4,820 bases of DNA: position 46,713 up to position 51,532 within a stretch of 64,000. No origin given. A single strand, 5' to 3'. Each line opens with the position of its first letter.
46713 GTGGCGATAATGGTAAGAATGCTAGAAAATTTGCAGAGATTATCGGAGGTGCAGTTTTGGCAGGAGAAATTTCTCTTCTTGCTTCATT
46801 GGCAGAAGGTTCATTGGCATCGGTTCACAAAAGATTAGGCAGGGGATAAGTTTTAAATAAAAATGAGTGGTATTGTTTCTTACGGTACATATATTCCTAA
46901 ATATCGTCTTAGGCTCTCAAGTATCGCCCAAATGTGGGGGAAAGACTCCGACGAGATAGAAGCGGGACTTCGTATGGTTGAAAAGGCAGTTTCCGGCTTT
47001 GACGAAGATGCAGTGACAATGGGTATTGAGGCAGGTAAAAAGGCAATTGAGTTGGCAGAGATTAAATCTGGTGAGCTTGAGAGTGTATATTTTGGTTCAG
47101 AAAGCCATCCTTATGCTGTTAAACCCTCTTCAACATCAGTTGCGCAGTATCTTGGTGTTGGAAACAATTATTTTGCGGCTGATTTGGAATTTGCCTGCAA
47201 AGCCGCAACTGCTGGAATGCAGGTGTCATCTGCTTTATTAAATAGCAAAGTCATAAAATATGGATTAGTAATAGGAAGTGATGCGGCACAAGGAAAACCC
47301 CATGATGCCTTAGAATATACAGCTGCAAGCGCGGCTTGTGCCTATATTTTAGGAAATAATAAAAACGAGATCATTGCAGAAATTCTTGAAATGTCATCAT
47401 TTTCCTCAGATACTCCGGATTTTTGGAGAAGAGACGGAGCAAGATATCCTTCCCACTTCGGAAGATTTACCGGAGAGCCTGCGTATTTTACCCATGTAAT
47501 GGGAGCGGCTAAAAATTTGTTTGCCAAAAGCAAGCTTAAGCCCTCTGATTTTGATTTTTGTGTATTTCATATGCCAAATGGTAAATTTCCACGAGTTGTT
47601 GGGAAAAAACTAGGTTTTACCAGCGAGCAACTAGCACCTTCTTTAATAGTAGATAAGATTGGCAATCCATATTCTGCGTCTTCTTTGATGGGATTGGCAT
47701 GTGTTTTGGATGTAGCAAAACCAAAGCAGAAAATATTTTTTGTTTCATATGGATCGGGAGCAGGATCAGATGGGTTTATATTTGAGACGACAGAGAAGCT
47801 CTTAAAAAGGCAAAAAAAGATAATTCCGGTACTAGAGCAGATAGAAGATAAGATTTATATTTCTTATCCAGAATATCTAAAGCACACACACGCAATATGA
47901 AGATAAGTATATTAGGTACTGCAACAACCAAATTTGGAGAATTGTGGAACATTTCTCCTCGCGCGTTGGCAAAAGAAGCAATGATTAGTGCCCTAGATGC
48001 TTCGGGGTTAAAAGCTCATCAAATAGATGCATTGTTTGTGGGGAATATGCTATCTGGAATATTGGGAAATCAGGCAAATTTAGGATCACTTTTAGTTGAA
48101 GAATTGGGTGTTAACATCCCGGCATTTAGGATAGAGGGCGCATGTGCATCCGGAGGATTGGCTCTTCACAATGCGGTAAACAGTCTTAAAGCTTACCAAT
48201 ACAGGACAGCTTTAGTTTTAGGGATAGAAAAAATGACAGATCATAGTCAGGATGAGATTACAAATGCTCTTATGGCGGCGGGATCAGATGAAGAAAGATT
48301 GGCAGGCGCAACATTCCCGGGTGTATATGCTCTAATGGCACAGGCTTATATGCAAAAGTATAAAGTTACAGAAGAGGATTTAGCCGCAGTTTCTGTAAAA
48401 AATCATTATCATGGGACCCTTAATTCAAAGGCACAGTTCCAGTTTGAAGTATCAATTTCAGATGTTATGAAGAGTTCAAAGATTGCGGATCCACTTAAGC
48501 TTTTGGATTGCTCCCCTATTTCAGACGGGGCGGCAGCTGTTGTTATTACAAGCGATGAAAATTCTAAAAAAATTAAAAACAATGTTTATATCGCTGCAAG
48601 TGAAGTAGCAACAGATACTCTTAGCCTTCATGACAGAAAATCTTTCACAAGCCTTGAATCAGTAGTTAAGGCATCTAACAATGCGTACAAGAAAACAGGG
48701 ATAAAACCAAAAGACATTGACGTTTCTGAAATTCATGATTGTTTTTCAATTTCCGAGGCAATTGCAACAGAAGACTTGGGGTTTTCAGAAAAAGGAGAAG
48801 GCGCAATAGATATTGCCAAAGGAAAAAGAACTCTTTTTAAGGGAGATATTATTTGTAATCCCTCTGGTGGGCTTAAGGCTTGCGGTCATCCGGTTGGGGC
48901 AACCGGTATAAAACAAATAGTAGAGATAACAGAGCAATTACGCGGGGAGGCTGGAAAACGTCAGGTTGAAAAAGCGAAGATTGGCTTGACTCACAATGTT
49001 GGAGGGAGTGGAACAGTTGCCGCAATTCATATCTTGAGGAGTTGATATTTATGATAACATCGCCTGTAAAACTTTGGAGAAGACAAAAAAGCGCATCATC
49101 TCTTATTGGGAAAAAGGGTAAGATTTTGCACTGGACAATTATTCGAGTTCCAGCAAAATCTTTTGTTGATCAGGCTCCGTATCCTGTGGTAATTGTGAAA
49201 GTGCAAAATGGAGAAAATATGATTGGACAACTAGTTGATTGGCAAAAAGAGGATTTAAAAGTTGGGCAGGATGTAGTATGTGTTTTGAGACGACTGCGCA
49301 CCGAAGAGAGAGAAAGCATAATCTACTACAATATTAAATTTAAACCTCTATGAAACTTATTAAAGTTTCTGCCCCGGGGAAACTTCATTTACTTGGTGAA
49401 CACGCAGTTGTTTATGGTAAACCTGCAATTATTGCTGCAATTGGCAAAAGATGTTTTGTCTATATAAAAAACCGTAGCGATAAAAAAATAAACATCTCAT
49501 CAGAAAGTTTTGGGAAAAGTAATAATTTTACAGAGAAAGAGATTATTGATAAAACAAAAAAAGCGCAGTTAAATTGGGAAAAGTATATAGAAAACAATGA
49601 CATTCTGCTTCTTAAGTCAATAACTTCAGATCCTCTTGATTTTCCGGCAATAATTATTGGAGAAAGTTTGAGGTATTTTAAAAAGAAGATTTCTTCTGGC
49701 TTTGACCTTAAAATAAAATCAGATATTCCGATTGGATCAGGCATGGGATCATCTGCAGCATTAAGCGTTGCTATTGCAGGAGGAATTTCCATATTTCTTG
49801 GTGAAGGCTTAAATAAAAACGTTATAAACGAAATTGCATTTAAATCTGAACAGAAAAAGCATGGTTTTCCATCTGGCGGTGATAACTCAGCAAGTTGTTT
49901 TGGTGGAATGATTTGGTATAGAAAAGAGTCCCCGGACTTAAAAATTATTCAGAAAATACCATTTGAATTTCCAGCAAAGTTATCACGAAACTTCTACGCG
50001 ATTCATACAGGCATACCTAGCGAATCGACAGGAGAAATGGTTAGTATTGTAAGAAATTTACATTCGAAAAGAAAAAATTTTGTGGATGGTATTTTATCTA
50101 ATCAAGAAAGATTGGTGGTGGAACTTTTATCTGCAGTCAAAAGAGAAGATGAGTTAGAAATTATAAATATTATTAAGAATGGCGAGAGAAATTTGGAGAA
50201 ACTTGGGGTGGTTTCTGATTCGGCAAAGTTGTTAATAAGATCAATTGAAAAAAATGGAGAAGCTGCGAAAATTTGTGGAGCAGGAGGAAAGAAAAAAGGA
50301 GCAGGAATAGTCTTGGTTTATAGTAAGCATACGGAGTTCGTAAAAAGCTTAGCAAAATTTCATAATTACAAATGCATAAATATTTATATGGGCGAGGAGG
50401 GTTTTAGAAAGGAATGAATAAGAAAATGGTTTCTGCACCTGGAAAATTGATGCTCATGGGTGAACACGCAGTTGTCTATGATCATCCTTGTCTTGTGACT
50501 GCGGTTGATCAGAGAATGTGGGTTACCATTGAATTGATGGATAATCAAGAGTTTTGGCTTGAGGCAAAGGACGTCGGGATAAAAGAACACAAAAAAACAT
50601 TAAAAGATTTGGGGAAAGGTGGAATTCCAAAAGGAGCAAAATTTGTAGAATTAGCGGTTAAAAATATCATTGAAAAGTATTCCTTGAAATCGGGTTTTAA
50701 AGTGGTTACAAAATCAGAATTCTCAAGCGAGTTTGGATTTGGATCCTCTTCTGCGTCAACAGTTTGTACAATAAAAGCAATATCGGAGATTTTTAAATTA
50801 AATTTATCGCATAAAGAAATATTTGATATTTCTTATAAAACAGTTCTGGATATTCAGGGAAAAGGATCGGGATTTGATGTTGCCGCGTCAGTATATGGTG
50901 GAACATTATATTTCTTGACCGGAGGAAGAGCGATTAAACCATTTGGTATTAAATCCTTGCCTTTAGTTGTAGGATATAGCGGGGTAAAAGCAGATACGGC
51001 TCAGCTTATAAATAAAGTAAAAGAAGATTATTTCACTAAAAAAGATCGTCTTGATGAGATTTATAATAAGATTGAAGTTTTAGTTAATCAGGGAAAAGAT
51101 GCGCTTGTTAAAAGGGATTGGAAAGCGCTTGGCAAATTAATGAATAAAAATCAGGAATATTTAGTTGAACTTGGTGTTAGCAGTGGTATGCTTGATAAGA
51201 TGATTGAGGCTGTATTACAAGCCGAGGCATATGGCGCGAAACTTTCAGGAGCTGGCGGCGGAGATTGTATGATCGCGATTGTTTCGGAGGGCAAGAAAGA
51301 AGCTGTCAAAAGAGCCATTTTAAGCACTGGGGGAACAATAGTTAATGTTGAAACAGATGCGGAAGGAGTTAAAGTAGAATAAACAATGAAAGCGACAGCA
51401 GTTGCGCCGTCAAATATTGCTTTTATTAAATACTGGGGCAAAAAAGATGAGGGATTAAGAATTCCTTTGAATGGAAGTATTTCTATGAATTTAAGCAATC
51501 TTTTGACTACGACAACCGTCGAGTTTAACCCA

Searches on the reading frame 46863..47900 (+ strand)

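Call 10: search_protein_families(library=pfam, proteins=[window:46863-47900:+], max_evalue=0.001)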
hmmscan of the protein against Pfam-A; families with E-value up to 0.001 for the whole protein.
window:46863-47900:+ (345 aa): 3 families
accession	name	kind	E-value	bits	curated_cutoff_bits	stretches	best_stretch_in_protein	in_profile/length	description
PF08541.16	ACP_syn_III_C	-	4e-08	33.7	26.6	1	221-305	2-86/90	3-Oxoacyl-[acyl-carrier-protein (ACP)] synthase III C terminal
PF08545.16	ACP_syn_III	-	0.00011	22.5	24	1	107-169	2-66/80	3-Oxoacyl-[acyl-carrier-protein (ACP)] synthase III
PF08540.16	HMG_CoA_synt_C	-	0.0002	21.5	25.1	0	253-315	140-207/280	Hydroxymethylglutaryl-coenzyme A synthase C terminal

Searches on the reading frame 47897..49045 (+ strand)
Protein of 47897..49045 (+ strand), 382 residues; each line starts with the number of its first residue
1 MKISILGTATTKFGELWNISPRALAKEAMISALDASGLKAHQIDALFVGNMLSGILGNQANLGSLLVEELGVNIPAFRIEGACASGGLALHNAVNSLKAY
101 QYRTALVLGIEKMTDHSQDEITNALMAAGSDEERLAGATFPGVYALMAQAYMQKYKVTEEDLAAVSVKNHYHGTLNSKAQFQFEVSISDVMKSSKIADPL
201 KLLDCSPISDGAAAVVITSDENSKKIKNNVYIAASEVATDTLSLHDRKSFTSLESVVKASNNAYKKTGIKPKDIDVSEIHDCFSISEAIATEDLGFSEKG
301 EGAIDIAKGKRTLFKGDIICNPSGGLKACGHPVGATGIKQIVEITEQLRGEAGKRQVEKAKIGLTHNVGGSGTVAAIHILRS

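Call 10: search_protein_families(library=pfam, proteins=[window:47897-49045:+], max_evalue=0.001)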
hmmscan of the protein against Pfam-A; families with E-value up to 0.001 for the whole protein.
window:47897-49045:+ (382 aa): 5 families
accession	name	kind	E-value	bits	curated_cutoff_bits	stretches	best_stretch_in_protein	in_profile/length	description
PF22691.2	Thiolase_C_1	-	6.7e-42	143.1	28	1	238-381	3-143/144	Thiolase C-terminal domain-like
PF00108.29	Thiolase_N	-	8e-29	101.2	26.4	1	5-220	3-259/260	Thiolase, N-terminal domain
PF02803.24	Thiolase_C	-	2.4e-12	47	27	1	257-364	25-113/123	Thiolase, C-terminal domain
PF08545.16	ACP_syn_III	-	9.6e-07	29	24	0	79-124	3-50/80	3-Oxoacyl-[acyl-carrier-protein (ACP)] synthase III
PF00109.32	ketoacyl-synt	-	1.3e-05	25.4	20.8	1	68-118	159-209/252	Beta-ketoacyl synthase, N-terminal domain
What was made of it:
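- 45704..52363 (+): Mevalonate pathway genes: HMG-CoA reductase, HMG-CoA synthase-like, thiolase, two GHMP kinases and diphosphomevalonate decarboxylase. They supply isoprenoid precursors and lie about 30 kb away, so they are not in the operon. Call 10.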

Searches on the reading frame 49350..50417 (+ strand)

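Call 10: search_protein_families(library=pfam, proteins=[window:49350-50417:+], max_evalue=0.001)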
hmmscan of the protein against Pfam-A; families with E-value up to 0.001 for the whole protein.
window:49350-50417:+ (355 aa): 1 family
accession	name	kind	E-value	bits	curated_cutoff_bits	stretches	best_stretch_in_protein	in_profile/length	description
PF00288.32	GHMP_kinases_N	-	3.7e-18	66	22.3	1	105-186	5-87/87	GHMP kinases N terminal domain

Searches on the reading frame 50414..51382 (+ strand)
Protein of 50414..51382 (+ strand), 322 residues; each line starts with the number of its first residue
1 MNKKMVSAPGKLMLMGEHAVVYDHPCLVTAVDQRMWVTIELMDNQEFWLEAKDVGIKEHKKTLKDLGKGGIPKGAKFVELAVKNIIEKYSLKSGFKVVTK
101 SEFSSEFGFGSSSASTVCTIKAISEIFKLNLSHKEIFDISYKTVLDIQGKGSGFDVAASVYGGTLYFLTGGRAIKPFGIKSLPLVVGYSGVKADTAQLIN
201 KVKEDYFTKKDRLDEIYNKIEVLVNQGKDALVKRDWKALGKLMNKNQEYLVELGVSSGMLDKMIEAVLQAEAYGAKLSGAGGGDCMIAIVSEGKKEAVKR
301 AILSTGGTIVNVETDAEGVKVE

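Call 10: search_protein_families(library=pfam, proteins=[window:50414-51382:+], max_evalue=0.001)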
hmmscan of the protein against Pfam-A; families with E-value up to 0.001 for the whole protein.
window:50414-51382:+ (322 aa): 4 families
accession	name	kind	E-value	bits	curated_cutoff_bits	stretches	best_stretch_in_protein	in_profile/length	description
PF00288.32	GHMP_kinases_N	-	3.7e-17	62.8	22.3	1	78-163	3-87/87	GHMP kinases N terminal domain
PF08544.19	GHMP_kinases_C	-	4.6e-17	62.6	21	1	229-303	3-80/85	GHMP kinases C terminal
PF10509.15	GalKase_gal_bdg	-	2.8e-05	24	23.1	1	5-39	13-47/49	Galactokinase galactose-binding signature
PF22700.2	MVD-like_N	-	0.00019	21.5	27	1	81-139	68-127/157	Diphosphomevalonate decarboxylase-like N-terminal domain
